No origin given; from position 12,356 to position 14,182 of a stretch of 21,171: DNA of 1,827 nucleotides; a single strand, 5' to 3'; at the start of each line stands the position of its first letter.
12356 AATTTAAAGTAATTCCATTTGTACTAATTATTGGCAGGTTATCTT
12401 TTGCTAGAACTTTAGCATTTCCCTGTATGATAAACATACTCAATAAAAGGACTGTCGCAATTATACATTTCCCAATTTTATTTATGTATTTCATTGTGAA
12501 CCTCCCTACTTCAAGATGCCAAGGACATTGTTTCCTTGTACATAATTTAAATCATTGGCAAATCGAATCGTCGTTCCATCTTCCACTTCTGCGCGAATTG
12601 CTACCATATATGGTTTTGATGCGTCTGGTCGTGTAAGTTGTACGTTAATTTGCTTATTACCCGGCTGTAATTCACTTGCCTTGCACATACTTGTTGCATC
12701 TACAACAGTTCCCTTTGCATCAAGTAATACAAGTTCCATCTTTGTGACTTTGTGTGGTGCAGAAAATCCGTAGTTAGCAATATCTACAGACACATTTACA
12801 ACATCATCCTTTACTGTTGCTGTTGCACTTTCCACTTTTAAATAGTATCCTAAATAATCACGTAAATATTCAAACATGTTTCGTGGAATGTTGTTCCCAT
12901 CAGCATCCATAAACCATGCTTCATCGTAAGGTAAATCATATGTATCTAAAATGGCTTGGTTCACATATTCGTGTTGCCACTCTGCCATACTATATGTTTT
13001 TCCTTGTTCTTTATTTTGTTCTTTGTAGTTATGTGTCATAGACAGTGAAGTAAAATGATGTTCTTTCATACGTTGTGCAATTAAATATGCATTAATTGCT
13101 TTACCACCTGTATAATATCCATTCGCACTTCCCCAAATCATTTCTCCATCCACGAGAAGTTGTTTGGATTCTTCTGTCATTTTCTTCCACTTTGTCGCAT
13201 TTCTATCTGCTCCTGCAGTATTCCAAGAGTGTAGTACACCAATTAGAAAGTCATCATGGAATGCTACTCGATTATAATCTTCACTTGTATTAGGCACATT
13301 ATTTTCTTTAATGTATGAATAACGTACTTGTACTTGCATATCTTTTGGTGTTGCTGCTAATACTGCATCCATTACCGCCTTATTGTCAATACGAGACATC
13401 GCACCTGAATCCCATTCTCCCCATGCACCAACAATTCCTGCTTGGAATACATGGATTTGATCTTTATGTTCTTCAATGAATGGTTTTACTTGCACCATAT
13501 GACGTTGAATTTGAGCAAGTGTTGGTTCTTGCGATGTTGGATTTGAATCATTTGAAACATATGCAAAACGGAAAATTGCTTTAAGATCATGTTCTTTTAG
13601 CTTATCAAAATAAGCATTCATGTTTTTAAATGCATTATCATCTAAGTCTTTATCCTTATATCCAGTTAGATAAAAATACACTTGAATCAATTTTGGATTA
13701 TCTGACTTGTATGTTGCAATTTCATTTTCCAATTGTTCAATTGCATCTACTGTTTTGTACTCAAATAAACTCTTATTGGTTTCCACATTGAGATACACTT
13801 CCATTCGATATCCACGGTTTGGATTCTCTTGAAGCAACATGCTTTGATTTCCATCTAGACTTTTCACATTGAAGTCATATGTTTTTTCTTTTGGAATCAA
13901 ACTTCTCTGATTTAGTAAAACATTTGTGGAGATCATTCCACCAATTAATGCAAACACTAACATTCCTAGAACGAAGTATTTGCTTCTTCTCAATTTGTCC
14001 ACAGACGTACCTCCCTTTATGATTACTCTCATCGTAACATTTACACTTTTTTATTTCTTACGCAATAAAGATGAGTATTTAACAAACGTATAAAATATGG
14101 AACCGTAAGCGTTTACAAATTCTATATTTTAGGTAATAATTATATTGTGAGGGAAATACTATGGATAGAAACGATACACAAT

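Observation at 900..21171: GH112-centred host-glycan harvesting locus whose extracellular half lacks every known disaccharide-releasing family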

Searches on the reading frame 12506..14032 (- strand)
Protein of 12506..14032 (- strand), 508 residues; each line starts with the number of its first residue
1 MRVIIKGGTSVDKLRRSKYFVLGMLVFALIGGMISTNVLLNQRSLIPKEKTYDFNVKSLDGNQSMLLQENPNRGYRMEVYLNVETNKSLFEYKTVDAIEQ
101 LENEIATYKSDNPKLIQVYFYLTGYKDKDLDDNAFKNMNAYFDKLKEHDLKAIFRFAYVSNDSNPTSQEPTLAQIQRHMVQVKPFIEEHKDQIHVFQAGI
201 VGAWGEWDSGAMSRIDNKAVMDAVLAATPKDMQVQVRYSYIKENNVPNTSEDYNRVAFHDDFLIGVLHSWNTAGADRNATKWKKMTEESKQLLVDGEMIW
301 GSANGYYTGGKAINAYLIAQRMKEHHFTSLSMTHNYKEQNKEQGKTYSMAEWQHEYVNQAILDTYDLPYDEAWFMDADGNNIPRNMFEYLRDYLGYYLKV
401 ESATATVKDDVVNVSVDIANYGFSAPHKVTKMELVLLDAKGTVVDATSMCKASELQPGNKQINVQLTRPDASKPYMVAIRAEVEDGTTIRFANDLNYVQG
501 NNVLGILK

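Call 4: search_protein_families(library=pfam, proteins=[window:12506-14032:-], max_evalue=0.01)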
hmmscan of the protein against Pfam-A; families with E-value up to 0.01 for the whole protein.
window:12506-14032:- (508 aa): 2 families
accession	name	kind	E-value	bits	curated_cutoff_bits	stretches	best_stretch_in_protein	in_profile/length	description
PF16173.10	DUF4874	-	3.4e-41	141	30.1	1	70-239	1-157/159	Domain of unknown function (DUF4874)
PF16116.10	DUF4832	-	1.2e-23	84.5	29.2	1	255-471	1-185/216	Domain of unknown function (DUF4832)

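Call 6: search_solved_structures(query=window:12506-14032:-, max_evalue=0.1)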
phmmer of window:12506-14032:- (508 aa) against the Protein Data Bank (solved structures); distinct sequences matched with E-value up to 0.1: 0.

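Call 9: search_protein_families(library=ncbifam, proteins=[window:12506-14032:-], max_evalue=0.01)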
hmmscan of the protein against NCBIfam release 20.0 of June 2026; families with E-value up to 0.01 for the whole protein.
window:12506-14032:- (508 aa): 0 families

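Call 40: find_homologous_proteins(query=window:12506-14032:-, max_evalue=0.00001)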
Query window:12506-14032:- (508 aa): 65 proteins with E <= 0.00001 among 5725 candidates.
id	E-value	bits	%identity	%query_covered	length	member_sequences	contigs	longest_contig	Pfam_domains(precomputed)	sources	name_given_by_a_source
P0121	0.0e+0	1132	100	98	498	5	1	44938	PF16116.11,PF16173.11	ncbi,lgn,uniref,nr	ncbi:uncharacterized protein DUF4832 [Breznakia blatticola]|uniref:Uncharacterized protein DUF4832 n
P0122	3.3e-219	747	65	98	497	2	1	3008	PF16116.11,PF16173.11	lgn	-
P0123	3.7e-188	644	60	92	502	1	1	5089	PF16116.11,PF16173.11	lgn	-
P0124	6.8e-188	644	60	94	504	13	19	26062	PF16116.11,PF16173.11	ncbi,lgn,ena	-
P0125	1.1e-181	623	56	97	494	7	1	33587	PF16116.11,PF16173.11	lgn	-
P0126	5.9e-181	621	54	97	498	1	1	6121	PF16116.11,PF16173.11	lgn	-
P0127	1.7e-175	603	54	97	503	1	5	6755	PF16116.11,PF16173.11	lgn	-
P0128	1.2e-166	574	52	98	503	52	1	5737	PF16116.11,PF16173.11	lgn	-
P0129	9.4e-166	571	52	97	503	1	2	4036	PF16116.11,PF16173.11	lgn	-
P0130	2.1e-165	569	55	92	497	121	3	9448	PF16116.11,PF16173.11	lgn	-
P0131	5.1e-165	568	55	91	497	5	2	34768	PF16116.11,PF16173.11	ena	-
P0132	3.8e-160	552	55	90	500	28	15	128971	PF16116.11,PF16173.11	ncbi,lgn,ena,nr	nr:DUF4874 domain-containing protein [uncultured Mediterraneibacter sp.]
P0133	2.8e-157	543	53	93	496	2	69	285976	PF16116.11,PF16173.11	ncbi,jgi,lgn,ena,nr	ncbi:MAG: DUF4874 domain-containing protein [Lachnospiraceae bacterium]|jgi:hypothetical protein|nr:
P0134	9.1e-156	538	51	95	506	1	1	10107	PF16116.11,PF16173.11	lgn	-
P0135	3.0e-155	536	50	95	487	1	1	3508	PF16116.11,PF16173.11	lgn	-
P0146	8.2e-124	432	43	94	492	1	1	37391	PF16116.11,PF16173.11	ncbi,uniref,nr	ncbi:DUF4874 domain-containing protein [Lacticaseibacillus rhamnosus]|uniref:DUF4874 domain-containi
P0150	6.6e-104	367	39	88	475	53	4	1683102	PF16116.11,PF16173.11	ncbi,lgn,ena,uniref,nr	ncbi:hypothetical protein DKL56_00140 [Lactobacillus apis]|uniref:DUF4874 domain-containing protein 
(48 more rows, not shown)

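Call 43: find_encoding_contigs(protein=P0133, flank=10000, max_places=4)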
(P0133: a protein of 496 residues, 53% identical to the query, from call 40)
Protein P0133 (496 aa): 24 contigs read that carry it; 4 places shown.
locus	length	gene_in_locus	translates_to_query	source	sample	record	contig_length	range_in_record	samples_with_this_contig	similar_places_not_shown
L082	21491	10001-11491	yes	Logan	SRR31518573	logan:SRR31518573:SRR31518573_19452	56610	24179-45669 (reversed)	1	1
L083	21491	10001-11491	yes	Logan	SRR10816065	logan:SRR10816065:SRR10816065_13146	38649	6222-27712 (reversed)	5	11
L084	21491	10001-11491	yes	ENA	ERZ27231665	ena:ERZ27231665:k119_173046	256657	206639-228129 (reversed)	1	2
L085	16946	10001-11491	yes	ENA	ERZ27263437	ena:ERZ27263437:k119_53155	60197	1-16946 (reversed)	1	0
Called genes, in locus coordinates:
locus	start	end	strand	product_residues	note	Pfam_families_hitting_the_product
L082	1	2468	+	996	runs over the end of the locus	PF13426:PAS_9 (faint), PF08447:PAS_3, PF00512:HisKA, PF02518:HATPase_c, PF00072:Response_reg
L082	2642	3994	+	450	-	PF13347:MFS_2, PF07690:MFS_1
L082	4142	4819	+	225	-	PF02463:SMC_N (weak), PF00005:ABC_tran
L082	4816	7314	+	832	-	PF02687:FtsX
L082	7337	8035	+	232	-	PF00072:Response_reg, PF00486:Trans_reg_C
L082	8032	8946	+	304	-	PF00512:HisKA, PF02518:HATPase_c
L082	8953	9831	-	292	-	PF02311:AraC_binding, PF07883:Cupin_2, PF12833:HTH_18, PF00165:HTH_AraC (weak)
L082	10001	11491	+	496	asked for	PF16173:DUF4874, PF16116:DUF4832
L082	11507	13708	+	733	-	PF00754:F5_F8_type_C (faint), PF13306:LRR_5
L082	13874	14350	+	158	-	PF06695:Sm_multidrug_ex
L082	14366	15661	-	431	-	PF00512:HisKA, PF02518:HATPase_c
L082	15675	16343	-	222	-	PF00072:Response_reg, PF00486:Trans_reg_C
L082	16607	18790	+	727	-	PF01547:SBP_bac_1 (weak)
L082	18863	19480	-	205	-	PF01726:LexA_DNA_bind, PF00717:Peptidase_S24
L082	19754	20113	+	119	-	-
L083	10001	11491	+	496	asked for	PF16173:DUF4874, PF16116:DUF4832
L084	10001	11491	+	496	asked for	PF16173:DUF4874, PF16116:DUF4832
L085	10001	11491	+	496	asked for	PF16173:DUF4874, PF16116:DUF4832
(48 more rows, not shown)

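Call 44: find_encoding_contigs(protein=P0121, flank=10000, max_places=3)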
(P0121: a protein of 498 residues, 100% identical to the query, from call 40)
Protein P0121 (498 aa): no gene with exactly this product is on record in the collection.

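Call 46: find_encoding_contigs(protein=P0146, flank=10000, max_places=1)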
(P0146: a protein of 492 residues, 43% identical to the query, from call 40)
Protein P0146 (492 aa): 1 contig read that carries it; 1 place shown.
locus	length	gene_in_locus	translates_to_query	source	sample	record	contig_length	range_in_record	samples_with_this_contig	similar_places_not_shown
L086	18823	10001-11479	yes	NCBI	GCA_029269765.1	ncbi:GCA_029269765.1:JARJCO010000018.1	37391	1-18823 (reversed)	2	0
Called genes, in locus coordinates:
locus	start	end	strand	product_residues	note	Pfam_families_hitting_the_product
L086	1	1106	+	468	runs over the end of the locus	PF03600:CitMHS (faint), PF03606:DcuC, PF06808:DctM (weak), PF03553:Na_H_antiporter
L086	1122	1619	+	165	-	PF00583:Acetyltransf_1 (faint)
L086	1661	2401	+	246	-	PF00392:GntR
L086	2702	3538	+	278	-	PF01887:SAM_HAT_N, PF20257:SAM_HAT_C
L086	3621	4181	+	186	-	PF07155:ECF-ribofla_trS, PF12822:ECF_trnsprt (weak)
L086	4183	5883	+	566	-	PF03193:RsgA_GTPase (faint), PF00004:AAA (faint), PF00005:ABC_tran, PF02463:SMC_N (faint), PF13173:AAA_14 (faint), PF13191:AAA_16 (faint), PF12558:DUF3744, PF00005:ABC_tran, +3 more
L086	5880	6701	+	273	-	PF02361:CbiQ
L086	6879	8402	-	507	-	PF16499:Melibiase_2, PF17801:Melibiase_C (faint), PF16499:Melibiase_2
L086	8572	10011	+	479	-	PF16173:DUF4874, PF16116:DUF4832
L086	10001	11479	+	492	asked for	PF16173:DUF4874, PF16116:DUF4832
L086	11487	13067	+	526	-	PF00754:F5_F8_type_C (faint)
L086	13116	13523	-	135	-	-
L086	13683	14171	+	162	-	PF03830:PTSIIB_sorb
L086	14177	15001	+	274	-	PF03609:EII-Sor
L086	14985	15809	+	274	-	PF03613:EIID-AGA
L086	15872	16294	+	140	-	PF03610:EIIA-man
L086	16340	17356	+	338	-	PF00356:LacI, PF00532:Peripla_BP_1, PF13407:Peripla_BP_4 (weak), PF13377:Peripla_BP_3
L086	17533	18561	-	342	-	PF00356:LacI, PF00532:Peripla_BP_1, PF13407:Peripla_BP_4, PF13377:Peripla_BP_3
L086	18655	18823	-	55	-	?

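Call 47: find_encoding_contigs(protein=P0150, flank=10000, max_places=1)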
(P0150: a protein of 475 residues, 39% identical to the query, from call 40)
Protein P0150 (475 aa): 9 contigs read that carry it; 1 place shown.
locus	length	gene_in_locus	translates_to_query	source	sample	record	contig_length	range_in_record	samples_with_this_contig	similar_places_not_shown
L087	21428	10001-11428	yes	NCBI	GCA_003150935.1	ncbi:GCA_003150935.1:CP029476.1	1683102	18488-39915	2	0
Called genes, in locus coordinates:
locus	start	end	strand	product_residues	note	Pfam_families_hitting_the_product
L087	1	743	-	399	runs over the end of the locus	PF11187:Mbeg1-like, PF00561:Abhydrolase_1 (weak)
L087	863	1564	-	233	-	PF02308:MgtC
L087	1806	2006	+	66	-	-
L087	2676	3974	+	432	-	PF02378:PTS_EIIC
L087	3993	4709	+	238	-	PF01418:HTH_6, PF01380:SIS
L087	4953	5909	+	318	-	PF00389:2-Hacid_dh, PF02826:2-Hacid_dh_C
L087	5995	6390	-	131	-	-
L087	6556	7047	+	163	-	PF03830:PTSIIB_sorb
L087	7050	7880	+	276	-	PF03609:EII-Sor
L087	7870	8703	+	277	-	PF03613:EIID-AGA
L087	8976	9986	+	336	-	PF00356:LacI, PF00532:Peripla_BP_1 (weak), PF13377:Peripla_BP_3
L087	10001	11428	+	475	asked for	PF16173:DUF4874, PF16116:DUF4832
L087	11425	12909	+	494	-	PF16173:DUF4874, PF16116:DUF4832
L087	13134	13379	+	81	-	-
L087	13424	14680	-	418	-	PF07690:MFS_1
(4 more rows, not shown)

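Call 48: find_encoding_contigs(protein=P0124, flank=10000, max_places=2)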
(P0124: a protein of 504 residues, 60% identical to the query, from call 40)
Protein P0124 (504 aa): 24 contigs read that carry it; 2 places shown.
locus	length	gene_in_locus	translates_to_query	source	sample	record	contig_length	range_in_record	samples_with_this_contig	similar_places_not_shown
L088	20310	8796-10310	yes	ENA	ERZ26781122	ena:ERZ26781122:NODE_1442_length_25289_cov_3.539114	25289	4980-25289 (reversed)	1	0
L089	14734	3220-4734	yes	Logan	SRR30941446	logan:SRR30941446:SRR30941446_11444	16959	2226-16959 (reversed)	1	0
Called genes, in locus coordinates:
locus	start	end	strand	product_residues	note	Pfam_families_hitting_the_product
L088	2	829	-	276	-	?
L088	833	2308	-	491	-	PF00890:FAD_binding_2, PF03486:HI0933_like, PF07992:Pyr_redox_2 (faint)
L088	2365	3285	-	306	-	PF02445:NadA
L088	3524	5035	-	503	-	PF01676:Metalloenzyme, PF06415:iPGM_N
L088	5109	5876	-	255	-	PF00121:TIM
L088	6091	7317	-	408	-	PF00162:PGK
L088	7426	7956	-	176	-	PF00588:SpoU_methylase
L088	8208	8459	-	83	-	PF01381:HTH_3 (weak)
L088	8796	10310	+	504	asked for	PF16173:DUF4874, PF16116:DUF4832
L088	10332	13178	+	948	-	PF16342:DUF4972 (faint), PF00754:F5_F8_type_C (weak), PF07554:FIVAR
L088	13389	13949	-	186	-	PF02659:Mntp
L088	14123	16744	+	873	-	PF00690:Cation_ATPase_N, PF00122:E1-E2_ATPase, PF00702:Hydrolase, PF13246:Cation_ATPase, PF08282:Hydrolase_3 (faint), PF00689:Cation_ATPase_C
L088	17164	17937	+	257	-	PF12483:GIDE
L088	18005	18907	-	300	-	PF04892:VanZ-LLP1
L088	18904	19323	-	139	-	PF03652:RuvX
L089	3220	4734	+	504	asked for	PF16173:DUF4874, PF16116:DUF4832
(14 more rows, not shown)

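Call 51: search_solved_structures(query=A2, max_evalue=1, show_alignments=1)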
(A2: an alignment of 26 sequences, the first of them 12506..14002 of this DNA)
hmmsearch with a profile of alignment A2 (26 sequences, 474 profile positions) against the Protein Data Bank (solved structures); distinct sequences matched with E-value up to 1: 2.
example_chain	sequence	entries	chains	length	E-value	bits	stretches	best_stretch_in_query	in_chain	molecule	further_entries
4b9p_A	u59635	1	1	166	0.015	17.2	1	371-453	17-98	TYPE 3A CELLULOSE-BINDING DOMAIN PROTEIN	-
8uad_B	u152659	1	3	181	0.94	11.3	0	97-135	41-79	Hemagglutinin HA2 chain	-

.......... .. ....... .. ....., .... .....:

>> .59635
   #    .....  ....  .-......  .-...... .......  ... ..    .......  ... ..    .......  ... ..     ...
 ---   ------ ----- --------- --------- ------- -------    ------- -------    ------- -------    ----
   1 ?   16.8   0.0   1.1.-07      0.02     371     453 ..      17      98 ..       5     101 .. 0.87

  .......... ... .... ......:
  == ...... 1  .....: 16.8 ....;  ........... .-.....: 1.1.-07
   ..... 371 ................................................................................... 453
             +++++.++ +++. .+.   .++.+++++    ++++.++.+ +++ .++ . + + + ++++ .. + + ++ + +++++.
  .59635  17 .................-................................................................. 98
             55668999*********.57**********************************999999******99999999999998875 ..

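Call 61: predict_structure(alignment_id=A2)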
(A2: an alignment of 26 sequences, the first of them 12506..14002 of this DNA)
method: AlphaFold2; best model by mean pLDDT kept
length: 498 residues; sequences in the alignment: 26
mean_pLDDT: 92.3   pTM: 0.87
mean pLDDT of the five models: 92.3, 91.7, 91.3, 90.9, 90.5
residues with pLDDT >= 90: 432; 70-90: 25; 50-70: 24; < 50: 17
segments of 3 or more residues with pLDDT < 50: 1-4, 22-34
pLDDT, mean of each block of 10 residues (from residue 1): 55 62 47 62 96 93 96 97 94 95 96 98 99 97 97 94 98 98 95 92 96 98 96 97 97 94 96 97 96 89 95 97 86 77 97 97 97 97 98 97 98 96 97 97 96 97 95 94 96 96
secondary structure, 60 per line:
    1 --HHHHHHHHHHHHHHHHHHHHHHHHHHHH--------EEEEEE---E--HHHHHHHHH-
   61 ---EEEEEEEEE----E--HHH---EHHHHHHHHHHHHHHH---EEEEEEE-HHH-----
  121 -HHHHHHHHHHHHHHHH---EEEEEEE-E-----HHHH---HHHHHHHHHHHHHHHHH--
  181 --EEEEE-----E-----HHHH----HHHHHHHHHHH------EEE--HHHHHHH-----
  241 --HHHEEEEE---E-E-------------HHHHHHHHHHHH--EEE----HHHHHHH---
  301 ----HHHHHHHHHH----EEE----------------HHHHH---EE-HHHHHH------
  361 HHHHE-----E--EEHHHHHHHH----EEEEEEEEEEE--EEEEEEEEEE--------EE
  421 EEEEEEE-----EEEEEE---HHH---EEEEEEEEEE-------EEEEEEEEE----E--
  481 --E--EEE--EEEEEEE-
elements in order: H3-30 E39-44 H51-59 E64-72 H87-101 E105-111 H122-137 E141-147 H155-158 H162-178 E183-187 H199-202 H207-217 E224-226 H229-235 E246-250 H270-281 E284-286 H291-297 H305-314 E319-321 H338-342 H349-354 H361-364 H376-383 E388-398 E401-410 E419-427 E433-438 E448-457 E465-473 E486-488 E491-497

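Call 64: fold_search(model_id=the predicted structure, library=pdb)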
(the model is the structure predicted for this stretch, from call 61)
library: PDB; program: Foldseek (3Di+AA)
matches with E <= 10: 1784; with E <= 0.001: 270
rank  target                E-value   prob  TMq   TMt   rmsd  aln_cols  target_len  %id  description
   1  8t9w_B                1.8e-08  1.00  0.32  0.36  13.8       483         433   10  Crystal structure of a GH140 apiosidase derived from a lignocellulolytic enriched mangrove metagenome. (released 2024-02-07)
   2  5jvk_A                4.7e-08  1.00  0.35  0.36  13.4       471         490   11  Structural insights into a family 39 glycoside hydrolase from the gut symbiont Bacteroides cellulosilyticus WH2. (released 2016-12-07)
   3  8t9w_C                6.0e-08  1.00  0.30  0.34  13.6       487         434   12  Crystal structure of a GH140 apiosidase derived from a lignocellulolytic enriched mangrove metagenome. (released 2024-02-07)
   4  8t9w_A                6.0e-08  1.00  0.30  0.34  14.2       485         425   12  Crystal structure of a GH140 apiosidase derived from a lignocellulolytic enriched mangrove metagenome. (released 2024-02-07)
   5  1vep_A                7.2e-08  1.00  0.33  0.32  15.4       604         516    7  Crystal Structure Analysis of Triple (T47M/Y164E/T328N)/maltose of Bacillus cereus Beta-Amylase at pH 6.5 (released 2005-05-24)
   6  4lx4_B                1.1e-07  1.00  0.32  0.45   6.9       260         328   11  Crystal Structure Determination of Pseudomonas stutzeri endoglucanase Cel5A using a Twinned Data Set (released 2014-07-30)
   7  5xrc_C                1.2e-07  1.00  0.35  0.33  23.4       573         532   10  A Trimodular GH5_4 Subfamily Endoglucanase Structure with Large Unit Cell (released 2019-02-27)
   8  4yzt_A                1.2e-07  1.00  0.36  0.36  24.1       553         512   10  Crystal structure of a tri-modular GH5 (subfamily 4) endo-beta-1, 4-glucanase from Bacillus licheniformis complexed wi (released 2016-09-07)
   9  1b90                  1.2e-07  1.00  0.33  0.32  14.5       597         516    9  BACILLUS CEREUS BETA-AMYLASE APO FORM (released 1999-03-15)
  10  5xrc_B                1.4e-07  1.00  0.34  0.32  24.0       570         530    9  A Trimodular GH5_4 Subfamily Endoglucanase Structure with Large Unit Cell (released 2019-02-27)
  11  6r2j_A                2.0e-07  1.00  0.36  0.50   7.4       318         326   10  Crystal Structure of Pseudomonas stutzeri endoglucanase Cel5A in complex with cellobiose (released 2020-01-29)
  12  3a21_A                2.0e-07  1.00  0.30  0.25  13.9       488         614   10  Crystal Structure of Streptomyces avermitilis beta-L-Arabinopyranosidase (released 2009-07-14)
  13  5i78_A                2.3e-07  1.00  0.33  0.48   7.2       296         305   10  Crystal structure of a beta-1,4-endoglucanase from Aspergillus niger (released 2016-12-21)
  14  4yzp                  2.3e-07  1.00  0.36  0.35  23.8       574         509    9  Crystal structure of a tri-modular GH5 (subfamily 4) endo-beta-1, 4-glucanase from Bacillus licheniformis (released 2016-09-07)
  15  5h4r_A                2.4e-07  1.00  0.32  0.40  13.3       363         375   14  the complex of Glycoside Hydrolase 5 Lichenase from Caldicellulosiruptor sp. F32 E188Q mutant and cellotetraose (released 2017-09-13)
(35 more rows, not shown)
